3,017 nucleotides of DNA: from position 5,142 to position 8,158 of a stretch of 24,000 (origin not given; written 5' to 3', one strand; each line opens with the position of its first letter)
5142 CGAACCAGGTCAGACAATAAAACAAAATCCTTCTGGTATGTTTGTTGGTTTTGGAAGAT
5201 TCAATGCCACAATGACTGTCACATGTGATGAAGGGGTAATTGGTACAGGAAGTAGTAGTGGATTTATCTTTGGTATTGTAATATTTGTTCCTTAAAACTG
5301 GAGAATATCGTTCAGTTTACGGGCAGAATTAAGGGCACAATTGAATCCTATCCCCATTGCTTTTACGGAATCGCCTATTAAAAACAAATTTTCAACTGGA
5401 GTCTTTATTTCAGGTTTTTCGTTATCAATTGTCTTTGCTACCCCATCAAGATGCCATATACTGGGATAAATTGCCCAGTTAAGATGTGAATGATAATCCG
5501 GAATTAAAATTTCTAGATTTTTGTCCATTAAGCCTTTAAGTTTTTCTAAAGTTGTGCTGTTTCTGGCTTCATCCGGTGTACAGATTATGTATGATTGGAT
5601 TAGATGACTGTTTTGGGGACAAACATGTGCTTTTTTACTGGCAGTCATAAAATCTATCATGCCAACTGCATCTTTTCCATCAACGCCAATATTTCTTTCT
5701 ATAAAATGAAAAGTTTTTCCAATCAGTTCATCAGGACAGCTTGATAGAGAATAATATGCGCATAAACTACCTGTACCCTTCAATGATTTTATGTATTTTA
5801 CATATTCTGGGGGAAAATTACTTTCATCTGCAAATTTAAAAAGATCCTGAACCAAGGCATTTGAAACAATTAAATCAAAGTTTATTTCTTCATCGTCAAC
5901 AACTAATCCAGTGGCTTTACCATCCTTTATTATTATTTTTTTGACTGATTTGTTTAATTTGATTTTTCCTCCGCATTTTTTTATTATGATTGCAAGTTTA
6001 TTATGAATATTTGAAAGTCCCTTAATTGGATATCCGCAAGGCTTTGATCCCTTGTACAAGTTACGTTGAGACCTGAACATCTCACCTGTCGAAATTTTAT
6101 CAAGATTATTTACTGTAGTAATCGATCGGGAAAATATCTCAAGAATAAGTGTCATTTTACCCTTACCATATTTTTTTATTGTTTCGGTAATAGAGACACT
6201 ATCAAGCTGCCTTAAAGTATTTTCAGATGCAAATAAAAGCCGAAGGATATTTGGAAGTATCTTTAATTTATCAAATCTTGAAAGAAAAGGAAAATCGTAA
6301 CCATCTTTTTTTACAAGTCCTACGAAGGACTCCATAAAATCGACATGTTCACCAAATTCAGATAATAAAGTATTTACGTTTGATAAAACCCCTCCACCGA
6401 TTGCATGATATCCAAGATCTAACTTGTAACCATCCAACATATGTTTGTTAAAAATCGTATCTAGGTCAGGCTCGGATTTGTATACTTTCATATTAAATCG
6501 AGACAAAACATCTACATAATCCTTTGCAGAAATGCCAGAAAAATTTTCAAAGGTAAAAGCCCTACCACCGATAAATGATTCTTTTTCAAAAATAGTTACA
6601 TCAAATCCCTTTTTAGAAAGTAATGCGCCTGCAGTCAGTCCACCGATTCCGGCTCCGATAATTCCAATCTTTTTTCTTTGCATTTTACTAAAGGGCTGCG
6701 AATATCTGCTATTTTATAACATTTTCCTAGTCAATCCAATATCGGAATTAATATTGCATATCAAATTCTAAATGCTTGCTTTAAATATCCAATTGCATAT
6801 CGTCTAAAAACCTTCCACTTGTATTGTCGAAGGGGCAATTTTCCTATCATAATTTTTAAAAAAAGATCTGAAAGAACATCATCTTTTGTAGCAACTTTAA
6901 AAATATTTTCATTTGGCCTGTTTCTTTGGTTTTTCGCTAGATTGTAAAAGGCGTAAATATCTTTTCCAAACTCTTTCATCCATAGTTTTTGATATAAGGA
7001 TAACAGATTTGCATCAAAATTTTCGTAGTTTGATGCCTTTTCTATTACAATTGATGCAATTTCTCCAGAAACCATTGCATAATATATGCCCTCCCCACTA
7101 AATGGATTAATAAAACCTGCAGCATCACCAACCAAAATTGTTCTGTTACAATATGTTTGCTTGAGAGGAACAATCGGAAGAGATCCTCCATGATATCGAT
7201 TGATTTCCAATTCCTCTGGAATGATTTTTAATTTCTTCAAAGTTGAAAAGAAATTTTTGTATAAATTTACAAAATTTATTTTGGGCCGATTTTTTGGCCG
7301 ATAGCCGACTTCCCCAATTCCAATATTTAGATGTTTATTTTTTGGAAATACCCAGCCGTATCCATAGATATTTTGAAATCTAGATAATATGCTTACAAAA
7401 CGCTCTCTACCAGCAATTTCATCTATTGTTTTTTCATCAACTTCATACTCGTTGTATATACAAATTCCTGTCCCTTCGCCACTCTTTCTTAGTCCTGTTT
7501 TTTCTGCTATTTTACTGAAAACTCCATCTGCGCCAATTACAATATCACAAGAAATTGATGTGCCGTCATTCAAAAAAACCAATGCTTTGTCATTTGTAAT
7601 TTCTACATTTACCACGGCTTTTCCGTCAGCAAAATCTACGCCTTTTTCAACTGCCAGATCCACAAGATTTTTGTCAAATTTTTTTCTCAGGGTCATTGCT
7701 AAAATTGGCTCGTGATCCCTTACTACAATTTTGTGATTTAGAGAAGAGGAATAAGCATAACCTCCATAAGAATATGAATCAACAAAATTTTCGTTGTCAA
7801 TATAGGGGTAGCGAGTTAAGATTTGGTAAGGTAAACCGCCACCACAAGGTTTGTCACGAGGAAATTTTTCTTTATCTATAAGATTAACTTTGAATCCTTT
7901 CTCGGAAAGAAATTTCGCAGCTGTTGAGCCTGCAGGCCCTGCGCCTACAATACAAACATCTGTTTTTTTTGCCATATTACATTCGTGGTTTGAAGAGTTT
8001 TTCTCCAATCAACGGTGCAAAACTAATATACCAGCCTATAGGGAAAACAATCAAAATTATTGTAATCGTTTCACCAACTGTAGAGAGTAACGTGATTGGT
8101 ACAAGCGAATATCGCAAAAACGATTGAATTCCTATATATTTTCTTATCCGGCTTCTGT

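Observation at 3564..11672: Three UbiA prenyltransferases plus two prenyl-chain flavoenzymes in 8 kb: candidate undescribed isoprenoid/ether-lipid tailoring locus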

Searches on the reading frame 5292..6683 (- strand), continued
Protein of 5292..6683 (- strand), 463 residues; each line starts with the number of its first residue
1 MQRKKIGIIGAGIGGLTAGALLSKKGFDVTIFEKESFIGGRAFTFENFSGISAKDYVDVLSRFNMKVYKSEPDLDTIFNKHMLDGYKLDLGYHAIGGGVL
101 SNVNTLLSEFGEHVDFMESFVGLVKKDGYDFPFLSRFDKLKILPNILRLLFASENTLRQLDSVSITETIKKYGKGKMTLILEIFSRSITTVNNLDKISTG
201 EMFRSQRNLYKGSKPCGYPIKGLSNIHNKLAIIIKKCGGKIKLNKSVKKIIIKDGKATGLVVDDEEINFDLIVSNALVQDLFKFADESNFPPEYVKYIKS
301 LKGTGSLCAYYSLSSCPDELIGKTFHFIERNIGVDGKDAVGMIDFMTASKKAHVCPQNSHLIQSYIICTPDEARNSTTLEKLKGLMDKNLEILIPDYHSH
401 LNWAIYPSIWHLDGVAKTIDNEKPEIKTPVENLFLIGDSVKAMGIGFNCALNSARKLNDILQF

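Call 23: search_solved_structures(query=A2, max_evalue=0.001)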
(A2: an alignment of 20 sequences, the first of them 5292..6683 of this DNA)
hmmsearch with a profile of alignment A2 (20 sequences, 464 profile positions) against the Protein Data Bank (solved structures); distinct sequences matched with E-value up to 0.001: 94 (the best 60 are shown).
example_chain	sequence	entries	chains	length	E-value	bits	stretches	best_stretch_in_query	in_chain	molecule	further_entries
3ka7_A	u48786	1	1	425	1.2e-20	77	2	196-445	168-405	Oxidoreductase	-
3nrn_A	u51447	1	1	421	2.9e-19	72.4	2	85-304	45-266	uncharacterized protein PF1083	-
4rep_A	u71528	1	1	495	3.4e-15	59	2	6-50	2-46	Gamma-carotene desaturase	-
9t73_B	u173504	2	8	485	8.8e-08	34.6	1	3-50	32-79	Tetrapodal ancestor of L-amino acid oxidases: I224A-Q225H-P361-PREGA-L367 bound to phenyla | Tetrapodal ancestor of L-amino acid oxidase: I224A-Q225H-P361-PREGA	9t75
9run_A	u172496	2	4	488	8.9e-08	34.6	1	3-50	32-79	Tetrapodal ancestor of L-amino acid oxidase: Q225H-W377I double mutant | Tetrapodal ancestor of L-amino acid oxidases: W377I mutant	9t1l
9qs1_A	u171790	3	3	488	8.9e-08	34.6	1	3-50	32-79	Tetrapodal ancestor of L-amino acis oxidases | Tetrapodal ancestor of L-amino acid oxidases | Tetrapodal ancestor of L-amino acid oxidases co-crystallised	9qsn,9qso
9rvj_A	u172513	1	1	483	9.2e-08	34.5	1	3-50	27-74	Tetrapodal ancestor of L-amino acid oxidase: Q225H - W377I double mutant with phenylalanin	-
9rum_A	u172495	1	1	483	9.2e-08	34.5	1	3-50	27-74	Tetrapodal ancestor of L-amino acid oxidase: Q225A mutant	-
9rvh_A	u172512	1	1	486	9.4e-08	34.5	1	3-50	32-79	Tetrapodal ancestor of L-amino acid oxidase: Q225A-Loop (P361-PREGA-L367) mutant with phen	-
2e1m_A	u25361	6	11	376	2.6e-06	29.7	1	6-50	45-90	L-glutamate oxidase | L-glutamate oxidase precursor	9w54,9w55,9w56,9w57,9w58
8jpw_A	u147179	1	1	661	5.4e-06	28.7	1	6-50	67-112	L-glutamate oxidase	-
7e0c_A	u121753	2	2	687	5.7e-06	28.6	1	6-50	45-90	L-glutamate oxidase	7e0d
6c87_A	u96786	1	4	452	6.2e-06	28.5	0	189-275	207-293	Rab GDP dissociation inhibitor alpha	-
7rk0_A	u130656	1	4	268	7e-06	28.3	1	5-67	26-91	Thiamine thiazole synthase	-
4dgk_A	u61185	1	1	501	7.2e-06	28.3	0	9-55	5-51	Phytoene dehydrogenase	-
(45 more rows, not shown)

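Call 31: predict_structure(alignment_id=A2)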
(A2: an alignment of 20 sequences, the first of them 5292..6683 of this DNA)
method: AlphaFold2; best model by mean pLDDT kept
length: 463 residues; sequences in the alignment: 20
mean_pLDDT: 81.0   pTM: 0.82
mean pLDDT of the five models: 81.0, 80.7, 78.8, 68.4, 65.2
residues with pLDDT >= 90: 212; 70-90: 137; 50-70: 74; < 50: 40
segments of 3 or more residues with pLDDT < 50: 173-183, 185-192, 211-214, 414-421, 439-445
pLDDT, mean of each block of 10 residues (from residue 1): 87 93 96 91 84 92 91 96 91 61 88 85 69 70 66 82 69 47 45 59 62 62 92 97 96 97 96 87 93 89 82 94 78 61 88 92 86 89 92 95 93 43 78 77 55 90 82
secondary structure, 60 per line:
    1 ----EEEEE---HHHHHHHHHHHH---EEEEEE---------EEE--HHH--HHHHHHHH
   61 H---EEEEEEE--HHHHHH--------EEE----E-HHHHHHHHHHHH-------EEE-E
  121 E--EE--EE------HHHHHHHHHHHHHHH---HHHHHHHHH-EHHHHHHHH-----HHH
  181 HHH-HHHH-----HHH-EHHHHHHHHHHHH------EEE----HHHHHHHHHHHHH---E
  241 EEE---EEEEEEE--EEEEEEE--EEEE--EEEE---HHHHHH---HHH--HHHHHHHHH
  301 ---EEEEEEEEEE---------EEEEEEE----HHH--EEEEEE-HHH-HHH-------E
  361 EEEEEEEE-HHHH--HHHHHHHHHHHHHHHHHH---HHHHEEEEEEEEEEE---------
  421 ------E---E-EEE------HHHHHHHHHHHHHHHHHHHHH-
elements in order: E5-9 H13-24 E28-33 E43-45 H53-61 E65-71 H74-79 E88-90 H97-108 E116-118 H136-150 H154-162 H165-172 H178-183 H185-188 H199-210 E217-219 H224-236 E240-243 E247-253 E256-262 E265-268 E271-274 H278-283 H292-300 E304-313 E323-329 E339-344 E360-368 H370-373 H376-393 H397-400 E401-411 E433-435 H442-462

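Call 39: find_encoding_contigs(protein=P0121, flank=10000, max_places=3)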
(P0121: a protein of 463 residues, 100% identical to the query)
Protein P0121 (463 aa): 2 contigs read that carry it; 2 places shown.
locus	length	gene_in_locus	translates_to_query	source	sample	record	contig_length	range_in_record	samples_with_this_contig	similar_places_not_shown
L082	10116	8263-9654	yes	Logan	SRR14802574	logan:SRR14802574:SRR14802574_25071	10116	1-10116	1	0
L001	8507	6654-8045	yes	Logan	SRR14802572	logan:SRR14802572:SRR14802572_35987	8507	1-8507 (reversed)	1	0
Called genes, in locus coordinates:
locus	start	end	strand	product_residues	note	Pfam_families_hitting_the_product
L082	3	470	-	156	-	?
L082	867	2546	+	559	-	PF00749:tRNA-synt_1c, PF03950:tRNA-synt_1c_C, PF20974:tRNA-synt_1c_C2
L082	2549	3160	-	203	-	PF00149:Metallophos, PF12850:Metallophos_2, PF14582:Metallophos_3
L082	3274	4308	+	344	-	PF01040:UbiA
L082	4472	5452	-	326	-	PF13229:Beta_helix (weak), PF22842:Pel9A-like_beta_helix, PF01095:Pectinesterase (faint), PF05048:NosD, PF13229:Beta_helix (weak)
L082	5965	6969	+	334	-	PF01040:UbiA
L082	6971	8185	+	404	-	PF01266:DAO (faint), PF01494:FAD_binding_3, PF01946:Thi4 (weak), PF03486:HI0933_like (faint), PF04820:Trp_halogenase (faint), PF07992:Pyr_redox_2 (weak), PF13450:NAD_binding_8 (weak), PF01494:FAD_binding_3, +1 more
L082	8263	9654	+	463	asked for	PF01266:DAO (faint), PF01494:FAD_binding_3 (faint), PF01593:Amino_oxidase, PF13450:NAD_binding_8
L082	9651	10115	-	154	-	?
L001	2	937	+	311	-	?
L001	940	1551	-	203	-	PF00149:Metallophos, PF12850:Metallophos_2, PF14582:Metallophos_3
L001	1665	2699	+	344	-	PF01040:UbiA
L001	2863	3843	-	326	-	PF22842:Pel9A-like_beta_helix, PF13229:Beta_helix (weak), PF05048:NosD, PF13229:Beta_helix (weak)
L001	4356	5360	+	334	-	PF01040:UbiA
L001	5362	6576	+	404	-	PF01266:DAO (faint), PF01494:FAD_binding_3, PF01946:Thi4 (weak), PF03486:HI0933_like (faint), PF04820:Trp_halogenase (faint), PF07992:Pyr_redox_2 (weak), PF13450:NAD_binding_8 (weak), PF01494:FAD_binding_3, +1 more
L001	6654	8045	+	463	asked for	PF01266:DAO (faint), PF01494:FAD_binding_3 (faint), PF01593:Amino_oxidase, PF13450:NAD_binding_8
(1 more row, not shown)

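Call 40: fold_search(model_id=the predicted structure, library=pdb)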
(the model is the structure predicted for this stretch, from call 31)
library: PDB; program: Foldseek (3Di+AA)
matches with E <= 10: 1987; with E <= 0.001: 1018
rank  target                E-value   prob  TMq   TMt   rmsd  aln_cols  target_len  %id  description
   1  3ka7                  1.7e-24  1.00  0.64  0.70   6.2       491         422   20  Crystal Structure of an oxidoreductase from Methanosarcina mazei. Northeast Structural Genomics Consortium target id MaR (released 2009-11-17)
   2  4rep                  6.7e-22  1.00  0.65  0.62   7.9       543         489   18  Crystal Structure of gamma-carotenoid desaturase (released 2015-07-15)
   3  5mog_A                4.7e-20  1.00  0.63  0.63   6.9       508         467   17  Oryza sativa phytoene desaturase inhibited by norflurazon (released 2017-07-12)
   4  5mog_E                1.4e-19  1.00  0.64  0.63   6.9       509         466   17  Oryza sativa phytoene desaturase inhibited by norflurazon (released 2017-07-12)
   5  6c87_B                1.8e-19  1.00  0.57  0.59   6.5       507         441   17  Crystal structure of rab gdp dissociation inhibitor alpha from Naegleria fowleri (released 2018-02-14)
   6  3cph_G                2.5e-19  1.00  0.58  0.60   7.0       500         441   16  Crystal structure of Sec4 in complex with Rab-GDI (released 2008-05-06)
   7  5mog_C                3.2e-19  1.00  0.64  0.63   6.9       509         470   17  Oryza sativa phytoene desaturase inhibited by norflurazon (released 2017-07-12)
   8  1d5t                  7.5e-19  1.00  0.58  0.62   6.4       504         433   15  GUANINE NUCLEOTIDE DISSOCIATION INHIBITOR, ALPHA-ISOFORM (released 2000-10-25)
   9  3cpj_G                8.0e-19  1.00  0.58  0.61   7.5       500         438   16  Crystal structure of Ypt31 in complex with yeast Rab-GDI (released 2008-05-06)
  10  7eme_B                9.6e-19  1.00  0.51  0.56   9.3       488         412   15  Putative Leptospira interrogans recombinant L-amino acid oxidase (released 2021-08-18)
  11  1ukv_G                1.0e-18  1.00  0.57  0.59   7.1       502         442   15  Structure of RabGDP-dissociation inhibitor in complex with prenylated YPT1 GTPase (released 2004-09-01)
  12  6c87_A                1.2e-18  1.00  0.60  0.62   6.6       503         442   15  Crystal structure of rab gdp dissociation inhibitor alpha from Naegleria fowleri (released 2018-02-14)
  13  1vg0_A                1.5e-18  1.00  0.63  0.61   7.2       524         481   13  The crystal structures of the REP-1 protein in complex with monoprenylated Rab7 protein (released 2004-07-20)
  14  5mog_B                1.7e-18  1.00  0.64  0.63   6.9       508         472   17  Oryza sativa phytoene desaturase inhibited by norflurazon (released 2017-07-12)
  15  7eme_A                1.7e-18  1.00  0.52  0.58   9.2       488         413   16  Putative Leptospira interrogans recombinant L-amino acid oxidase (released 2021-08-18)
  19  3nrn                  4.1e-18  1.00  0.61  0.71   5.5       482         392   18  Crystal Structure of PF1083 protein from Pyrococcus furiosus, Northeast Structural Genomics Consortium Target PfR223 (released 2010-11-03)
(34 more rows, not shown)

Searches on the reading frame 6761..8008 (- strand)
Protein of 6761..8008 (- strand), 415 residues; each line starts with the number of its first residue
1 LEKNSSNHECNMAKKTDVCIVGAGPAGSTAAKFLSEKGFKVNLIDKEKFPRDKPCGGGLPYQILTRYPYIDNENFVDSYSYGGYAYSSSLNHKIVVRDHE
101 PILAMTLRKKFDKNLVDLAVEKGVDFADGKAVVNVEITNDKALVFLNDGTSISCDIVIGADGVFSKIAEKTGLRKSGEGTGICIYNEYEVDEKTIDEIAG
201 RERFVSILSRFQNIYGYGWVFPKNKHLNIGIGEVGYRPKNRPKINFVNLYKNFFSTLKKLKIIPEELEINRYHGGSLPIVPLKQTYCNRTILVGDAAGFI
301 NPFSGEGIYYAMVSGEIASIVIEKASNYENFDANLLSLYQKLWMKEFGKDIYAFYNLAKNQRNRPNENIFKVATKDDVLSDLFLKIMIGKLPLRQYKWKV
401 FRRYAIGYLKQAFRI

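Call 4: search_protein_families(library=pfam, proteins=[window:6761-8008:-], max_evalue=0.01)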
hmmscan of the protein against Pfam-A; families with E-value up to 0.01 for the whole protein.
window:6761-8008:- (415 aa): 14 families
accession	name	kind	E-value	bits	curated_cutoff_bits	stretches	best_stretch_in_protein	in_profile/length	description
PF01494.25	FAD_binding_3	-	6.5e-18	65.5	22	2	15-57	1-43/349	FAD binding domain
PF07992.20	Pyr_redox_2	-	1.7e-13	51.1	26.1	2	17-61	2-43/291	Pyridine nucleotide-disulphide oxidoreductase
PF04820.20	Trp_halogenase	-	2.5e-10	40.2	21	1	17-52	1-40/458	Tryptophan halogenase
PF05834.18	Lycopene_cycl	-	1.6e-09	37.8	23.4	1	105-327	83-296/380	Lycopene cyclase protein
PF01266.30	DAO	-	2.8e-08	34.1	27.9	1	17-50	1-34/353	FAD dependent oxidoreductase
PF13450.12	NAD_binding_8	-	9.5e-07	29.4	21.9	1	20-47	1-28/68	NAD(P)-binding Rossmann-like domain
PF03486.20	HI0933_like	-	2.9e-06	27.4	50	1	17-58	2-43/244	HI0933-like protein Rossmann domain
PF01946.23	Thi4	-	5.2e-06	26.3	26.2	1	14-57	16-60/235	Thi4 family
PF00070.33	Pyr_redox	-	0.00014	22.8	22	0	18-51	2-35/82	Pyridine nucleotide-disulphide oxidoreductase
PF22578.2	GGR_cat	-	0.00014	22.1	27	1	216-262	32-80/88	Geranylgeranyl reductase catalytic domain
PF01134.28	GIDA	-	0.00027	20.6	22.1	1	17-45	1-29/391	Glucose inhibited division protein A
PF12831.13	FAD_oxidored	-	0.00046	20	27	1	17-49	1-33/416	FAD dependent oxidoreductase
PF00890.30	FAD_binding_2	-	0.0011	18.7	20.4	1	17-48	1-32/414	FAD binding domain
PF13454.12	NAD_binding_9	-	0.0032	17.9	21.8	0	20-49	2-35/155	FAD-NAD(P)-binding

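Call 5: search_protein_families(library=ncbifam, proteins=[window:6761-8008:-], max_evalue=0.01)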
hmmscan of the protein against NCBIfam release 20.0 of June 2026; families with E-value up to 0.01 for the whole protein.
window:6761-8008:- (415 aa): 117 families (the best 25 are shown)
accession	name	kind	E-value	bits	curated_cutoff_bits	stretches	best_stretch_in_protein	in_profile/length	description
TIGR02032.1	GG-red-SF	subfamily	1.2e-60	205.8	158.8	1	17-321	2-296/297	geranylgeranyl reductase family protein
TIGR02023.1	BchP-ChlP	subfamily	1.5e-44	152.6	343.3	1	17-358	2-331/388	geranylgeranyl diphosphate reductase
NF041080.1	DGGGPL_reductase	equivalog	1e-29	103.7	580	1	17-349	3-338/447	digeranylgeranylglycerophospholipid reductase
NF045655.1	MkRedMenJ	equivalog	4.6e-29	101.6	700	1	12-336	1-329/406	menaquinone reductase MenJ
NF041160.1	DGGPL_Thplmales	equivalog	2.2e-27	96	780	1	16-351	4-339/396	digeranylgeranylglycerophospholipid reductase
TIGR02028.1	ChlP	equivalog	5.6e-24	84.6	505.3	1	18-357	3-340/398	geranylgeranyl reductase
NF041385.1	Dggglyphlred_Halo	equivalog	5.3e-19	68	700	1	12-348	1-341/405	digeranylgeranylglycerophospholipid reductase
NF008519.0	PRK11445.1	equivalog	7.9e-19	68.1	303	2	108-349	100-325/355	FAD-binding protein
NF049967.1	QhpG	equivalog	2.8e-18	66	240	2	18-164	1-141/423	flavin-dependent monooxygenase QhpG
NF033113.0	halo_ClmS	equivalog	3.5e-17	62.1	900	1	15-356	2-358/570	chloramphenicol-biosynthetic FADH2-dependent halogenase CmlS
NF005313.0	PRK06847.1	subfamily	1.9e-16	60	372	2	93-184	91-183/375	hypothetical protein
NF005243.0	PRK06753.1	equivalog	1.3e-15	57.2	365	1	18-333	3-311/374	hypothetical protein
TIGR01988.1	Ubi-OHases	subfamily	3.8e-15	55.6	224.65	2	111-176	109-176/387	ubiquinone biosynthesis hydroxylase, UbiH/UbiF/VisC/COQ6 family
NF006593.0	PRK09126.1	equivalog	1.2e-14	54.1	420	2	13-47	2-36/393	5-demethoxyubiquinol-8 5-hydroxylase UbiM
NF005788.0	PRK07608.1-3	equivalog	3.5e-14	52.4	478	2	119-176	120-177/388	UbiH/UbiF family hydroxylase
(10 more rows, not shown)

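Call 77: find_related_loci(query=window:6761-7975:-, collection=metagenome_contigs, flank=6000)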
Query window:6761-7975:- (404 aa) in metagenome_contigs; peptide patterns used: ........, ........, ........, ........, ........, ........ (x = any residue, [..] = any of these).
171 stretches matched a pattern; 2 encode a relative of the query (tblastn E <= 1e-3); 2 distinct loci.
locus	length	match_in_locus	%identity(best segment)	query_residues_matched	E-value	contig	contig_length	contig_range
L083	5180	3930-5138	82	1-403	0e+0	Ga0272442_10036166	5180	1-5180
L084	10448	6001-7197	50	6-403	1e-132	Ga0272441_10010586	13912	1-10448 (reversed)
